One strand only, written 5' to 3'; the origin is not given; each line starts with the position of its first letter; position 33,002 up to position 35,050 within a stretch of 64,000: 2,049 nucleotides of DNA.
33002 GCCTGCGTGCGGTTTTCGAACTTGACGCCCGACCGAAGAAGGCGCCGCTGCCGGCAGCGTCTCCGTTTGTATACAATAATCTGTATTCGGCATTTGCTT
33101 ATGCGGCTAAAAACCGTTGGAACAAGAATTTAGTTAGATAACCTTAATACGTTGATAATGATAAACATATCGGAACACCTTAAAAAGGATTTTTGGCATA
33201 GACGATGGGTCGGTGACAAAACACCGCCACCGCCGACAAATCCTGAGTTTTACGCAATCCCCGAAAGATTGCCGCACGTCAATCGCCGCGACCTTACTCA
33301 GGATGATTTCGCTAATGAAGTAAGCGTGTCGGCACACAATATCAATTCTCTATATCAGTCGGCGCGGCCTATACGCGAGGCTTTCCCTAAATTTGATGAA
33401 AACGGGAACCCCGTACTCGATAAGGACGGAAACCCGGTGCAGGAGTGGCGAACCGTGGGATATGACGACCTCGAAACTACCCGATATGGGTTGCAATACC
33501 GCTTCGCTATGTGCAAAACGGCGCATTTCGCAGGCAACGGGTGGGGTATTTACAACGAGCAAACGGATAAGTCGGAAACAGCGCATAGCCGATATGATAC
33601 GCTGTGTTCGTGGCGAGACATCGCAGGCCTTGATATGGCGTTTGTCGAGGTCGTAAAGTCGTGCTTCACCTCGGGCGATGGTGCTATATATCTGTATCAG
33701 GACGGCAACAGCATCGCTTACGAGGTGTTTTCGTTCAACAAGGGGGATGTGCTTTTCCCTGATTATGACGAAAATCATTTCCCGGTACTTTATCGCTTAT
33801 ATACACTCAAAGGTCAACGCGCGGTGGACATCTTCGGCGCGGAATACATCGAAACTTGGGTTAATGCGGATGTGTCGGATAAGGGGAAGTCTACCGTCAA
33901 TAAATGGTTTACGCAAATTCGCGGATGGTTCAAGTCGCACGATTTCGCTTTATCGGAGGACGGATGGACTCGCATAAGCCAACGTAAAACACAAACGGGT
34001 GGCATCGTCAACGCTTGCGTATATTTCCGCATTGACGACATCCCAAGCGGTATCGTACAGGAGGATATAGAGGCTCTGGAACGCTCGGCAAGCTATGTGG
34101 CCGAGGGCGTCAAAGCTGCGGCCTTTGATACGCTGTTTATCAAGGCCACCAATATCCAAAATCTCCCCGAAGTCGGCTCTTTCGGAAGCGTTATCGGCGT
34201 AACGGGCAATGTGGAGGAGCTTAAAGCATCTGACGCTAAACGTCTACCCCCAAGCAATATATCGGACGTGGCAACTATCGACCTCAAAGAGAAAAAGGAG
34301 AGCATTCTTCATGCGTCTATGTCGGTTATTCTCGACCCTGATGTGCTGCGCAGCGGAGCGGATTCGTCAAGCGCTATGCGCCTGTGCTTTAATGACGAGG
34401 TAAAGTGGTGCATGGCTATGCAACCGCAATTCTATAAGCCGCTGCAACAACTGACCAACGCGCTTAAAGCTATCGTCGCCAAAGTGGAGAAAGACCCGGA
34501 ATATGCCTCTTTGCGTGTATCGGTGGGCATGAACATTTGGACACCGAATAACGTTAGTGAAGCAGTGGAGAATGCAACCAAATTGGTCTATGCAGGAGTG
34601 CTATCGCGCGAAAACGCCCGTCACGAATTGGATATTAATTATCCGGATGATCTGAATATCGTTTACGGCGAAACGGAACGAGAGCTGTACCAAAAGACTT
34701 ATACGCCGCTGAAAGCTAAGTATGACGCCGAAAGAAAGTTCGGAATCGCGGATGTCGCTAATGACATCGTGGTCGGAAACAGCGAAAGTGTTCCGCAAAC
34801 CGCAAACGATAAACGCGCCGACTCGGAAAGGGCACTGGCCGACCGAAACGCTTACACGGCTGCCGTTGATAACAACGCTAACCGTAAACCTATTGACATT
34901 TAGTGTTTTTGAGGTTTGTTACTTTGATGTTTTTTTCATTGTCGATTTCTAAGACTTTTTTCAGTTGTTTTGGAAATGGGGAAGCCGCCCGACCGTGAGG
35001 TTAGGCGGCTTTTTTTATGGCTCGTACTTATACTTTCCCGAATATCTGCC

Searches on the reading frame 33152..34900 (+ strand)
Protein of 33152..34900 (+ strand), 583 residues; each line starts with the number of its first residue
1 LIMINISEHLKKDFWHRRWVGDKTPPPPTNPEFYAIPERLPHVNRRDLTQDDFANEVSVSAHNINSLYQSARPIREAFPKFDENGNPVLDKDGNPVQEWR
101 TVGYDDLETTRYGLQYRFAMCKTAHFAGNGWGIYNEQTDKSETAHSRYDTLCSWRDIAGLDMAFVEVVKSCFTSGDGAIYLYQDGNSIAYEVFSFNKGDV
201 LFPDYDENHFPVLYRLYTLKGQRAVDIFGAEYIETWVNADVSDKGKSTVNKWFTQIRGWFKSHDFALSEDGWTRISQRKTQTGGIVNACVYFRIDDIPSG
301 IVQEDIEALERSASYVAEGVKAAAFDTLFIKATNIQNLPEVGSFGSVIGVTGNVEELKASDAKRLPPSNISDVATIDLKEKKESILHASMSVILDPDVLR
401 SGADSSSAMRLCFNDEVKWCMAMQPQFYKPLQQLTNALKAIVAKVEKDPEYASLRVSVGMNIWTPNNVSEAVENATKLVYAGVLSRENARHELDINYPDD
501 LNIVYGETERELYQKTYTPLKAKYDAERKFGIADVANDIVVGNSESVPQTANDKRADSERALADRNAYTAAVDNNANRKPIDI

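Call 11: search_protein_families(library=phrogs, proteins=[window:33152-34900:+], max_evalue=0.001)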
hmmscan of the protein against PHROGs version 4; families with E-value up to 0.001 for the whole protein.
window:33152-34900:+ (583 aa): 1 family
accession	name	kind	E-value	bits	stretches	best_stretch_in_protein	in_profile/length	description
phrog_64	-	head and packaging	4.3e-08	33.1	1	164-495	171-480/547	portal protein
